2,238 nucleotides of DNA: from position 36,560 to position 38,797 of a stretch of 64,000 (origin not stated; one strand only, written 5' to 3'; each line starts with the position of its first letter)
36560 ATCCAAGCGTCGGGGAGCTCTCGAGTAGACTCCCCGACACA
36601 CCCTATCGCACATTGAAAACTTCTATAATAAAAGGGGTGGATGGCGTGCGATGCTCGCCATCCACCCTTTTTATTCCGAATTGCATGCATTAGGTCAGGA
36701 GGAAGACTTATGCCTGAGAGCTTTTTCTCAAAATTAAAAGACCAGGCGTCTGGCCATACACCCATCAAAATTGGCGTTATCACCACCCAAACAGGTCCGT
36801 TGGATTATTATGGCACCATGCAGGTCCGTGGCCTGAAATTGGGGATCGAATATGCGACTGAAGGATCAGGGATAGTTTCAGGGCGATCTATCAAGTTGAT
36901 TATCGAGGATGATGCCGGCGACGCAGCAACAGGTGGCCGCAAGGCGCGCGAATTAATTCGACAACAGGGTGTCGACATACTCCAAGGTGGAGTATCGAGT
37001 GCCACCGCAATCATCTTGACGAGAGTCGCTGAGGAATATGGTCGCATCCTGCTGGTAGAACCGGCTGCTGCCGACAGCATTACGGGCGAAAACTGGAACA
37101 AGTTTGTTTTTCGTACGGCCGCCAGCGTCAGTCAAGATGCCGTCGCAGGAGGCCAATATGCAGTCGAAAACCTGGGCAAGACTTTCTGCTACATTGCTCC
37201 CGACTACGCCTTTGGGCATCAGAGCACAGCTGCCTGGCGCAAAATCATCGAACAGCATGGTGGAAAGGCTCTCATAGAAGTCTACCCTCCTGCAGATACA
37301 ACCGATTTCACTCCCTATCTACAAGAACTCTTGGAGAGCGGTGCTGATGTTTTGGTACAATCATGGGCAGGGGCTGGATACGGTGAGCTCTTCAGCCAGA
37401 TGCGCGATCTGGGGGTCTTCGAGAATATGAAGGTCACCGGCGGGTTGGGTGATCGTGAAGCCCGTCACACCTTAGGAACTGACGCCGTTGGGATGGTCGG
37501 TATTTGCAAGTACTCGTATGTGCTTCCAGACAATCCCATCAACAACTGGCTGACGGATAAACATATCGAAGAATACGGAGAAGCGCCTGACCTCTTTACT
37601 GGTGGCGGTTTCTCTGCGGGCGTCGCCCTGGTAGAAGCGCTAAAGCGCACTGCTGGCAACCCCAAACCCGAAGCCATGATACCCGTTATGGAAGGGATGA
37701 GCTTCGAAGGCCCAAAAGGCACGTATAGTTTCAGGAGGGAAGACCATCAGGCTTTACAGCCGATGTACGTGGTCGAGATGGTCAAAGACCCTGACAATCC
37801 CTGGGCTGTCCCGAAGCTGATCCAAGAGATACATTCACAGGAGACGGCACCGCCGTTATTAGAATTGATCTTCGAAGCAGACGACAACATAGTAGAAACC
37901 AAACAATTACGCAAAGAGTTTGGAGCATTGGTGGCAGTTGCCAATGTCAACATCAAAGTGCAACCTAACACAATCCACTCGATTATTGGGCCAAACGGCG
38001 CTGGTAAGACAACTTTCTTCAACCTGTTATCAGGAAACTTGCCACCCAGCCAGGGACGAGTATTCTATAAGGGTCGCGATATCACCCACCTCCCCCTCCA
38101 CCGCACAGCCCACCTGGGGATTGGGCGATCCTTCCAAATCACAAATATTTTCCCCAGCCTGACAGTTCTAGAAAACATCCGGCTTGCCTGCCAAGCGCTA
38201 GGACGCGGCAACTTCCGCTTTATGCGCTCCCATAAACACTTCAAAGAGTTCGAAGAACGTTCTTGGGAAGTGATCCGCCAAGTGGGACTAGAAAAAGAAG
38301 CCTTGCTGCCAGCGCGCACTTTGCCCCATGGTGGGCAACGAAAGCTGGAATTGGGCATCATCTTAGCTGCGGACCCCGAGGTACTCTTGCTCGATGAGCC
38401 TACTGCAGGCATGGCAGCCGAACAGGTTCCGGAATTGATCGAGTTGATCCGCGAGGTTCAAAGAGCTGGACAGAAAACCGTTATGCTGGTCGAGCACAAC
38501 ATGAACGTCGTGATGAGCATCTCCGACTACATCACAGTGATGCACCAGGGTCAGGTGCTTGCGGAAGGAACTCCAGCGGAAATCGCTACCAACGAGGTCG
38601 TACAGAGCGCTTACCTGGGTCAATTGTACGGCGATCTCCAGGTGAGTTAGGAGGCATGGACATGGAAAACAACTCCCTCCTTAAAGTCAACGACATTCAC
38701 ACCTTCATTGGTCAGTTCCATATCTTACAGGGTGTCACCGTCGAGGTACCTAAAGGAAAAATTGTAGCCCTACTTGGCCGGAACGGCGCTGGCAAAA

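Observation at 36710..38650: Signal-less paralog of the periplasmic binding protein fused in frame to the LivG ATPase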

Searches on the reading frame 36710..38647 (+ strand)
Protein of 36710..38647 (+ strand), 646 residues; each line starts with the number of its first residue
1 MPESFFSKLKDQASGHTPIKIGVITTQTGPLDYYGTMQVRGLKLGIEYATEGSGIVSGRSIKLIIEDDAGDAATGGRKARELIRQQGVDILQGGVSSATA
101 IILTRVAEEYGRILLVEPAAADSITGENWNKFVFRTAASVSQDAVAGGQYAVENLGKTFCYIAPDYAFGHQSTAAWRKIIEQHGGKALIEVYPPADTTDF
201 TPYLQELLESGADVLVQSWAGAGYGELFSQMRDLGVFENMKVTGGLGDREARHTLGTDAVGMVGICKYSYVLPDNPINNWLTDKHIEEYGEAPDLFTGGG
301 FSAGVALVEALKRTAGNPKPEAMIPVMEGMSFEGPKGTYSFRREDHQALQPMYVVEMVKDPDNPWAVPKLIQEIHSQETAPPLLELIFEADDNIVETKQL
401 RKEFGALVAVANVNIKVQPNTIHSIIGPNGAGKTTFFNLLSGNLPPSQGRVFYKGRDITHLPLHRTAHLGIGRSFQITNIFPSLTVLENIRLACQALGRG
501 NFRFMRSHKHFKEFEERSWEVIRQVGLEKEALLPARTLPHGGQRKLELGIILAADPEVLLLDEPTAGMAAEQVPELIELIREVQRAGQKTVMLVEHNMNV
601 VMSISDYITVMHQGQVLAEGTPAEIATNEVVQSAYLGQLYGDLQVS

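Call 7: search_protein_families(library=pfam, proteins=[window:36710-38647:+], max_evalue=0.01)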
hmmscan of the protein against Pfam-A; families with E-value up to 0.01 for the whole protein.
window:36710-38647:+ (646 aa): 7 families
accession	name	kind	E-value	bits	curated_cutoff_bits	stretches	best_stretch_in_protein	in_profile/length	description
PF13458.12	Peripla_BP_6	-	1.1e-73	249.4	31.7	1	18-359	1-340/343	Periplasmic binding protein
PF13433.12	Peripla_BP_5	-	1.7e-27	96.9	27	1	19-359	1-338/363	Periplasmic binding protein domain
PF00005.33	ABC_tran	-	3.2e-26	93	25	1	411-566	2-137/137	ABC transporter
PF12399.14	BCA_ABC_TP_C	-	9.6e-09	35.1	25.5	1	615-637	1-23/27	Branched-chain amino acid ATP-binding cassette transporter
PF13304.12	AAA_21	-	2.6e-08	34.8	27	1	521-593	221-295/304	AAA domain, putative AbiEii toxin, Type IV TA system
PF01094.35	ANF_receptor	-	3.2e-05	23.6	25.4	1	46-358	10-350/353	Receptor family ligand binding region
PF13476.12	AAA_23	-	0.0068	17.5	27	0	421-440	20-39/201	AAA domain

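Call 9: find_homologous_proteins(query=window:36710-38647:+, max_evalue=1e-10)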
Query window:36710-38647:+ (646 aa): 4939 proteins with E <= 1e-10 among 8000 candidates; the best 120 are listed.
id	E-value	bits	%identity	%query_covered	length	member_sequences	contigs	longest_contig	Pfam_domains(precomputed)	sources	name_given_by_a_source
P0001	0.0e+0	1465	100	100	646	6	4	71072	PF12399.15,PF00005.34,PF13433.13,PF13458.13,PF13304.13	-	-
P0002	0.0e+0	1336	91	100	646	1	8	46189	PF12399.15,PF00005.34,PF13433.13,PF13458.13,PF13304.13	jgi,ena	-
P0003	0.0e+0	1318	89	100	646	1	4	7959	PF01094.35,PF12399.15,PF00005.34,PF13433.13,PF13458.13,PF13304.13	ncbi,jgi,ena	-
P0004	0.0e+0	1305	87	100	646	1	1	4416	PF01094.35,PF12399.15,PF00005.34,PF13433.13,PF13458.13,PF13304.13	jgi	jgi:branched-chain amino acid transport system substrate-binding protein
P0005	0.0e+0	1291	87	100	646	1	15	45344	PF01094.35,PF12399.15,PF00005.34,PF13433.13,PF13458.13,PF13304.13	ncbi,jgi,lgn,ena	-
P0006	0.0e+0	1270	85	100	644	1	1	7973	PF12399.15,PF00005.34,PF13433.13,PF13458.13,PF13304.13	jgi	jgi:ABC-type branched-subunit amino acid transport system ATPase component/ABC-type branched-subunit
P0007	0.0e+0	1256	84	100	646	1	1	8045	PF01094.35,PF12399.15,PF00005.34,PF13433.13,PF13458.13,PF13304.13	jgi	jgi:ABC-type branched-subunit amino acid transport system ATPase component/ABC-type branched-subunit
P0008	0.0e+0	1210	81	100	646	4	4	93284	PF01094.35,PF12399.15,PF00005.34,PF13433.13,PF13458.13,PF13304.13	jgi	-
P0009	0.0e+0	1186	80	100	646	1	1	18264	PF01094.35,PF12399.15,PF00005.34,PF13433.13,PF13458.13,PF13304.13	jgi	-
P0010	0.0e+0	1185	79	100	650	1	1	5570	PF01094.35,PF12399.15,PF00005.34,PF13433.13,PF13458.13,PF13304.13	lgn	-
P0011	0.0e+0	1181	80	99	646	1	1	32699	PF01094.35,PF12399.15,PF00005.34,PF13433.13,PF13458.13,PF13304.13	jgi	jgi:branched-chain amino acid transport system substrate-binding protein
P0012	0.0e+0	1178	80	99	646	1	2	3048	PF12399.15,PF00005.34,PF13433.13,PF13458.13,PF13304.13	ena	-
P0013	0.0e+0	1176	79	100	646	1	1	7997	PF01094.35,PF12399.15,PF00005.34,PF13433.13,PF13458.13,PF13304.13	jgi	jgi:ABC-type branched-subunit amino acid transport system ATPase component/ABC-type branched-subunit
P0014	0.0e+0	1172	79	99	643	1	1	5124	PF12399.15,PF00005.34,PF13433.13,PF13458.13,PF13304.13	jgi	jgi:branched-chain amino acid transport system substrate-binding protein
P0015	0.0e+0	1162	78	100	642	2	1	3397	PF12399.15,PF00005.34,PF13433.13,PF13458.13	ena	-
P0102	1.3e-174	600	67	59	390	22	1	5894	PF13433.13,PF13458.13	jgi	-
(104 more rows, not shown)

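Call 14: find_encoding_contigs(protein=P0102, flank=6000, max_places=4)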
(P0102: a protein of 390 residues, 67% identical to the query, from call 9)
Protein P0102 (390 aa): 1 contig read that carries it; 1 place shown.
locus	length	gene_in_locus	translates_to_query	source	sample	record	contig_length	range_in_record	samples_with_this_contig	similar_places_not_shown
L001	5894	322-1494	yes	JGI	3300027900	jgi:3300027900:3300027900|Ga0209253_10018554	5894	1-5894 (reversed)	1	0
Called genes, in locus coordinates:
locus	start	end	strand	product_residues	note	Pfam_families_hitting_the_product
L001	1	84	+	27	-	?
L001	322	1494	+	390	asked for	PF13433:Peripla_BP_5, PF13458:Peripla_BP_6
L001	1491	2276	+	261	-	PF00005:ABC_tran, PF13304:AAA_21 (faint), PF12399:BCA_ABC_TP_C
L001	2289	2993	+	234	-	PF00005:ABC_tran, PF13304:AAA_21 (faint)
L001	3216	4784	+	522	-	PF02653:BPD_transp_2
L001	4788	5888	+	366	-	PF02653:BPD_transp_2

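Call 16: find_related_loci(query=window:36710-38647:+, collection=genome_contigs, flank=8000)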
Query window:36710-38647:+ (646 aa) in genome_contigs; peptide patterns used: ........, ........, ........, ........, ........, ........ (x = any residue, [..] = any of these).
599 stretches matched a pattern (row limit reached: there are more); 590 encode a relative of the query (tblastn E <= 1e-3); the best 80 are kept; 80 distinct loci.
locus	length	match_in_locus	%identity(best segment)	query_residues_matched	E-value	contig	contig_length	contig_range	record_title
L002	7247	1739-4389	89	1-646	0e+0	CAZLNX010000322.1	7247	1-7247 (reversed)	MAG TPA_asm: uncultured Anaerolineales bacterium isolate SRP077602_co5_33 genome assembly, contig: NODE_40490_length_724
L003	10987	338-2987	87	1-646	0e+0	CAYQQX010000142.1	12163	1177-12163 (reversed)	MAG TPA_asm: uncultured Anaerolineales bacterium isolate binchicken_co65_18 genome assembly, contig: NODE_20703_length_1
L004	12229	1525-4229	76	1-640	0e+0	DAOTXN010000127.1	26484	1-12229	MAG TPA_asm: Anaerolineae bacterium isolate H21_255 k133_707653, whole genome shotgun sequence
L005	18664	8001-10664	74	1-644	0e+0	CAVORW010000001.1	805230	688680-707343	MAG: uncultured Chloroflexia bacterium isolate MFD09964.bin.2.12 genome assembly, contig: contig_17741, whole genome sho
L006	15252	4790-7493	75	15-645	0e+0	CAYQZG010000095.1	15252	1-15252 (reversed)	MAG TPA_asm: uncultured Anaerolineales bacterium isolate binchicken_co15_218 genome assembly, contig: NODE_2380_length_1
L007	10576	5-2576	70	1-643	0e+0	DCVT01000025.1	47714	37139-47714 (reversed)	MAG TPA_asm: Anaerolineales bacterium UBA2181 UBA2181_contig_3199, whole genome shotgun sequence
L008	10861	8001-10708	74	1-637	0e+0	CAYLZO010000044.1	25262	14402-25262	MAG TPA_asm: uncultured Anaerolineaceae bacterium isolate SRP141376_co1_201 genome assembly, contig: NODE_4363_length_25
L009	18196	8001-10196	64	26-640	0e+0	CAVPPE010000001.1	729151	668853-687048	MAG: uncultured Chloroflexia bacterium isolate MFD09964.bin.1.215 genome assembly, contig: contig_10580, whole genome sh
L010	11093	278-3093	57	18-646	0e+0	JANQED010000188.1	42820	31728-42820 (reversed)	MAG: Anaerolineales bacterium isolate PL23a_bin.114 k99_3832082, whole genome shotgun sequence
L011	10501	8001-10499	89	1-395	0e+0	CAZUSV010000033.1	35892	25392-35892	MAG TPA_asm: uncultured Anaerolineales bacterium isolate SRP077602_co5_397 genome assembly, contig: NODE_5752_length_358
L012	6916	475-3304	52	14-640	0e+0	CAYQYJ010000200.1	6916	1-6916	MAG TPA_asm: uncultured Ardenticatenaceae bacterium isolate SRP329715_co1_256 genome assembly, contig: NODE_16952_length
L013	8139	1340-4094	51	18-644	0e+0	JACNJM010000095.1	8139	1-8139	MAG: Anaerolineae bacterium isolate NIOZ-UU35 NIOZ-UU_NODE_11050_length_8139_cov_14.5559, whole genome shotgun sequence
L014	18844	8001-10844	51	18-640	0e+0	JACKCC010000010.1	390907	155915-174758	MAG: Ardenticatenaceae bacterium isolate HK-STAS-CHLO-37 HK-STAS-CHLO-37_10, whole genome shotgun sequence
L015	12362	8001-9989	49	19-641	0e+0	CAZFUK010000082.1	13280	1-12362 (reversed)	MAG TPA_asm: uncultured Anaerolineales bacterium isolate SRP189682_co1_195 genome assembly, contig: NODE_10161_length_13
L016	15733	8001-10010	49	18-641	0e+0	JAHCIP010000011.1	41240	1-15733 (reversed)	MAG: Anaerolineae bacterium isolate TGS_CHL14 CHL14_11, whole genome shotgun sequence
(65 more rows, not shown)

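Call 30: search_protein_representatives(protein=window:36710-38647:+)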
Query: 646 residues. Proteins with E-value up to 0.001 (for the whole library): 424423; up to 1e-10: 120411; up to 1e-30: 8619. The best 150 are listed.
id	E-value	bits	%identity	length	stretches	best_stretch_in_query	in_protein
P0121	2.4e-135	468.7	39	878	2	10-364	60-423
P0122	4.4e-117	408.4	50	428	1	15-383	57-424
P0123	9.9e-103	361.0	67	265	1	394-643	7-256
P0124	5.2e-98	345.4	44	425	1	17-383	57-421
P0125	1.1e-96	341.0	43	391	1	17-384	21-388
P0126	1.3e-94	334.2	45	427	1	17-384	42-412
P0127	3.6e-90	319.5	43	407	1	17-383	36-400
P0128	1.2e-86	307.9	49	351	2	17-265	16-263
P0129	1.8e-86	307.2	43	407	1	11-383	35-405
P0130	3.6e-86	306.3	38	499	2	393-638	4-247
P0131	1.3e-85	304.4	45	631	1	16-383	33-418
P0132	5.8e-85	302.3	54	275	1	18-278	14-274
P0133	1.2e-84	301.2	44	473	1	16-383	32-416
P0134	2.3e-84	300.3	39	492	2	393-644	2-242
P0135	2.3e-84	300.3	44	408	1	16-383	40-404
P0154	6.8e-76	272.3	37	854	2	389-638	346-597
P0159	1.3e-74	268.1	35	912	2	377-638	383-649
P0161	2.5e-74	267.1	36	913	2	349-638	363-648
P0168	1.2e-72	261.6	35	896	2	393-638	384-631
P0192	2.0e-69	250.9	35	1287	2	382-638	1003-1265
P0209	1.5e-67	244.7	34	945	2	357-638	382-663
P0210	2.0e-67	244.3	33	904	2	390-638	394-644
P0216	1.6e-66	241.4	34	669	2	397-637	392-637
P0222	3.9e-66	240.1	34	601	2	394-638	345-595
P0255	9.3e-64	232.2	49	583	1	394-636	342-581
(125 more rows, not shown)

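Call 31: search_protein_families(library=pfam, proteins=[P0159, P0161, P0209, P0210, P0168, P0154, P0216, P0222, P0255, P0192], max_evalue=0.00001)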
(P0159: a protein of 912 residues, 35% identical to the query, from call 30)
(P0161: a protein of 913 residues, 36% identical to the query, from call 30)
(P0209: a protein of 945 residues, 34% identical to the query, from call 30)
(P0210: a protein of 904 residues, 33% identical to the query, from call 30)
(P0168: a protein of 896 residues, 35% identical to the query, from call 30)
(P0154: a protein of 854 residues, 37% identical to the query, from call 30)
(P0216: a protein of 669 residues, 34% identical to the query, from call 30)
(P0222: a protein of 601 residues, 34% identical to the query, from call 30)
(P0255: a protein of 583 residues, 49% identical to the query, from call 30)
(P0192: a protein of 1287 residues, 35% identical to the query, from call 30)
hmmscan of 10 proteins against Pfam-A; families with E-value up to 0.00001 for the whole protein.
P0159 (912 aa): 9 families
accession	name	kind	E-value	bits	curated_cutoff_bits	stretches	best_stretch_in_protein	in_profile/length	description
PF00005.33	ABC_tran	-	1.7e-62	210.5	25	2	694-838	2-136/137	ABC transporter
PF02653.21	BPD_transp_2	-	1.6e-37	129.6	26.8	1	31-294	2-268/269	Branched-chain amino acid transport system / permease component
PF13304.12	AAA_21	-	1.7e-17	64.9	27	1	429-463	1-36/304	AAA domain, putative AbiEii toxin, Type IV TA system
PF12399.14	BCA_ABC_TP_C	-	3.8e-11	42.8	25.5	1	627-651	2-26/27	Branched-chain amino acid ATP-binding cassette transporter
PF13555.12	AAA_29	-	4.1e-10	39.7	27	0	420-448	15-43/61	P-loop containing region of AAA domain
PF13476.12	AAA_23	-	1.2e-09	39.5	27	0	414-448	7-40/201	AAA domain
PF02463.25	SMC_N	-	1.1e-08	35.2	40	0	426-447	23-44/220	RecF/RecN/SMC N terminal domain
PF03193.22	RsgA_GTPase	-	7.6e-06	26.3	30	0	428-459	107-138/174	RsgA GTPase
PF13175.12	AAA_15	-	8.1e-06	26.1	32.1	0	415-449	12-45/374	AAA ATPase domain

P0161 (913 aa): 8 families
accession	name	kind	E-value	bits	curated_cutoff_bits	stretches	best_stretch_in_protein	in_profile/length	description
PF00005.33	ABC_tran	-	3.6e-64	215.9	25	2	417-576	2-136/137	ABC transporter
PF02653.21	BPD_transp_2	-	7.1e-35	120.9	26.8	1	47-311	2-269/269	Branched-chain amino acid transport system / permease component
PF13304.12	AAA_21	-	1.4e-19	71.7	27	0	428-465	1-38/304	AAA domain, putative AbiEii toxin, Type IV TA system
PF12399.14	BCA_ABC_TP_C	-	7.7e-14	51.4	25.5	1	625-650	1-26/27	Branched-chain amino acid ATP-binding cassette transporter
PF13555.12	AAA_29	-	2.8e-09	37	27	0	698-742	15-58/61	P-loop containing region of AAA domain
PF13476.12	AAA_23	-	7.1e-08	33.8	27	0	423-446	17-39/201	AAA domain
PF13481.12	AAA_25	-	9.7e-07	29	27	0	422-447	29-54/195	AAA domain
PF02463.25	SMC_N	-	7.3e-06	26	40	0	426-446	24-44/220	RecF/RecN/SMC N terminal domain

P0209 (945 aa): 5 families
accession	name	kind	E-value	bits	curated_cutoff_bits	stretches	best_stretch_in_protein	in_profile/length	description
PF00005.33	ABC_tran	-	8.5e-62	208.2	25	2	710-874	1-136/137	ABC transporter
PF02653.21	BPD_transp_2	-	6.9e-40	137.3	26.8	1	76-338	8-267/269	Branched-chain amino acid transport system / permease component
PF13304.12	AAA_21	-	1.8e-16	61.5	27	0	839-901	230-295/304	AAA domain, putative AbiEii toxin, Type IV TA system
PF12399.14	BCA_ABC_TP_C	-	1.3e-07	31.5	25.5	1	640-662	1-23/27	Branched-chain amino acid ATP-binding cassette transporter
PF13555.12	AAA_29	-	2.9e-06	27.3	27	0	713-753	15-54/61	P-loop containing region of AAA domain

P0210 (904 aa): 10 families
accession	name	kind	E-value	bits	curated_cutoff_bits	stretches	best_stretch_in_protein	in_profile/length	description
PF00005.33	ABC_tran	-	5.2e-61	205.7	25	2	682-832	1-136/137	ABC transporter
PF02653.21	BPD_transp_2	-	5.7e-34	117.9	26.8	1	39-300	3-265/269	Branched-chain amino acid transport system / permease component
PF12399.14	BCA_ABC_TP_C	-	7.4e-18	64.2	25.5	1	621-645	1-25/27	Branched-chain amino acid ATP-binding cassette transporter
PF13304.12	AAA_21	-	1.7e-13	51.8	27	0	796-859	229-295/304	AAA domain, putative AbiEii toxin, Type IV TA system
PF13476.12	AAA_23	-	1e-07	33.3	27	0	410-444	6-39/201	AAA domain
PF13555.12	AAA_29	-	5.9e-07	29.6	27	0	415-442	13-40/61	P-loop containing region of AAA domain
PF13401.12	AAA_22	-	1.7e-06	28.8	27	0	693-798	6-65/130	AAA domain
PF13604.12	AAA_30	-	4.8e-06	26.9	27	0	423-600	17-122/191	AAA domain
PF02463.25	SMC_N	-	6.4e-06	26.2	40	0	424-444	24-44/220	RecF/RecN/SMC N terminal domain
PF13175.12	AAA_15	-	8.7e-06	26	32.1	0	426-451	25-50/374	AAA ATPase domain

P0168 (896 aa): 10 families
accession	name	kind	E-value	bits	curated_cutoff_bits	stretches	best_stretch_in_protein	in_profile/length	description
PF00005.33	ABC_tran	-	1.2e-61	207.8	25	2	669-816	1-136/137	ABC transporter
PF02653.21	BPD_transp_2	-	2.4e-36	125.7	26.8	1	30-300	3-266/269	Branched-chain amino acid transport system / permease component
PF13304.12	AAA_21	-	1.1e-18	68.8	27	0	785-843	234-295/304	AAA domain, putative AbiEii toxin, Type IV TA system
PF13555.12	AAA_29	-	6.5e-10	39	27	0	670-711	13-54/61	P-loop containing region of AAA domain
PF13476.12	AAA_23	-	1.8e-09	39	27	0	670-700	11-40/201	AAA domain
PF12399.14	BCA_ABC_TP_C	-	1.5e-08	34.5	25.5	1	610-633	3-26/27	Branched-chain amino acid ATP-binding cassette transporter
PF13604.12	AAA_30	-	1.9e-07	31.5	27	0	680-707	19-46/191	AAA domain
PF13401.12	AAA_22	-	1.7e-06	28.8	27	0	680-819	6-96/130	AAA domain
PF02463.25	SMC_N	-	4e-06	26.9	40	0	680-700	25-45/220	RecF/RecN/SMC N terminal domain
PF13514.12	AAA_27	-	4.8e-06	26.7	22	0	671-703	18-50/206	AAA domain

P0154 (854 aa): 6 families
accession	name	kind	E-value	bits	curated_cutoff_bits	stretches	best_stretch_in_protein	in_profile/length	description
PF00005.33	ABC_tran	-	1.8e-56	191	25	2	634-782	1-136/137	ABC transporter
PF02653.21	BPD_transp_2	-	2e-34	119.4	26.8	1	41-302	6-264/269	Branched-chain amino acid transport system / permease component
PF13304.12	AAA_21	-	1.1e-19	72.1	27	1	738-809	221-295/304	AAA domain, putative AbiEii toxin, Type IV TA system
PF12399.14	BCA_ABC_TP_C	-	2.1e-16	59.6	25.5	1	574-598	1-25/27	Branched-chain amino acid ATP-binding cassette transporter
PF13245.12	AAA_19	-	2.5e-06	28.1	25.1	0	644-674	11-41/134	AAA domain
PF13604.12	AAA_30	-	4e-06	27.1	27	0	378-412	19-53/191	AAA domain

P0216 (669 aa): 7 families
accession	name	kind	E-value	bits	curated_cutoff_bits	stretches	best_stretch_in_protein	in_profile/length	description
PF00005.33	ABC_tran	-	2e-64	216.7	25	2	405-565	1-136/137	ABC transporter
PF13304.12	AAA_21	-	8.9e-20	72.4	27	0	266-324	234-295/304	AAA domain, putative AbiEii toxin, Type IV TA system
PF13555.12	AAA_29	-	7.6e-10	38.8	27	0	155-183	16-44/61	P-loop containing region of AAA domain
PF13476.12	AAA_23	-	5.2e-09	37.5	27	0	404-436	9-40/201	AAA domain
PF02463.25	SMC_N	-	4.1e-08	33.4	40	0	153-325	17-196/220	RecF/RecN/SMC N terminal domain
PF12399.14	BCA_ABC_TP_C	-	3.2e-06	27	25.5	1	615-636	1-22/27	Branched-chain amino acid ATP-binding cassette transporter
PF13604.12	AAA_30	-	7.4e-06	26.3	27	0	164-323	21-120/191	AAA domain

P0222 (601 aa): 7 families
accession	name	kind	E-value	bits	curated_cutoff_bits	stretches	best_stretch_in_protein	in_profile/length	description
PF00005.33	ABC_tran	-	8.4e-60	201.8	25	2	363-522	3-136/137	ABC transporter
PF13304.12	AAA_21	-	7.9e-18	66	27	0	138-204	235-295/304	AAA domain, putative AbiEii toxin, Type IV TA system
PF13555.12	AAA_29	-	5.7e-13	48.8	27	1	364-399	15-50/61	P-loop containing region of AAA domain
PF13476.12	AAA_23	-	6.1e-10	40.5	27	0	363-395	12-43/201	AAA domain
PF12399.14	BCA_ABC_TP_C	-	8.2e-10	38.5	25.5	1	572-598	1-27/27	Branched-chain amino acid ATP-binding cassette transporter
PF02463.25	SMC_N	-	2e-07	31.1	40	0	372-392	25-45/220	RecF/RecN/SMC N terminal domain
PF13514.12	AAA_27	-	4.1e-06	27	22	0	31-55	25-49/206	AAA domain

P0255 (583 aa): 4 families
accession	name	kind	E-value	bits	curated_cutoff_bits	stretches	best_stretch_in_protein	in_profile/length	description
PF02653.21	BPD_transp_2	-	5.1e-37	127.9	26.8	1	25-291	3-268/269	Branched-chain amino acid transport system / permease component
PF00005.33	ABC_tran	-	3.8e-31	108.9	25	1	359-513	2-137/137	ABC transporter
PF12399.14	BCA_ABC_TP_C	-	3.6e-08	33.3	25.5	1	560-581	1-22/27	Branched-chain amino acid ATP-binding cassette transporter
PF13304.12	AAA_21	-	8.6e-08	33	27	0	476-527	229-280/304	AAA domain, putative AbiEii toxin, Type IV TA system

P0192 (1287 aa): 7 families
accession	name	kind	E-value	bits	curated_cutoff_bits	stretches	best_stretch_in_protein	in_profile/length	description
PF00005.33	ABC_tran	-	1.8e-59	200.7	25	2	1032-1192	2-136/137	ABC transporter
PF02653.21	BPD_transp_2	-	3.4e-50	171.1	26.8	2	414-645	10-239/269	Branched-chain amino acid transport system / permease component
PF13304.12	AAA_21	-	6.7e-20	72.8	27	0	879-939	232-295/304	AAA domain, putative AbiEii toxin, Type IV TA system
PF13555.12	AAA_29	-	9e-10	38.6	27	0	771-809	17-54/61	P-loop containing region of AAA domain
PF02463.25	SMC_N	-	4e-09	36.7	40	0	884-938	136-194/220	RecF/RecN/SMC N terminal domain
PF13476.12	AAA_23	-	2.2e-07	32.1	27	0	1032-1061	11-39/201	AAA domain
PF13604.12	AAA_30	-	7.8e-06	26.2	27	0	778-940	20-122/191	AAA domain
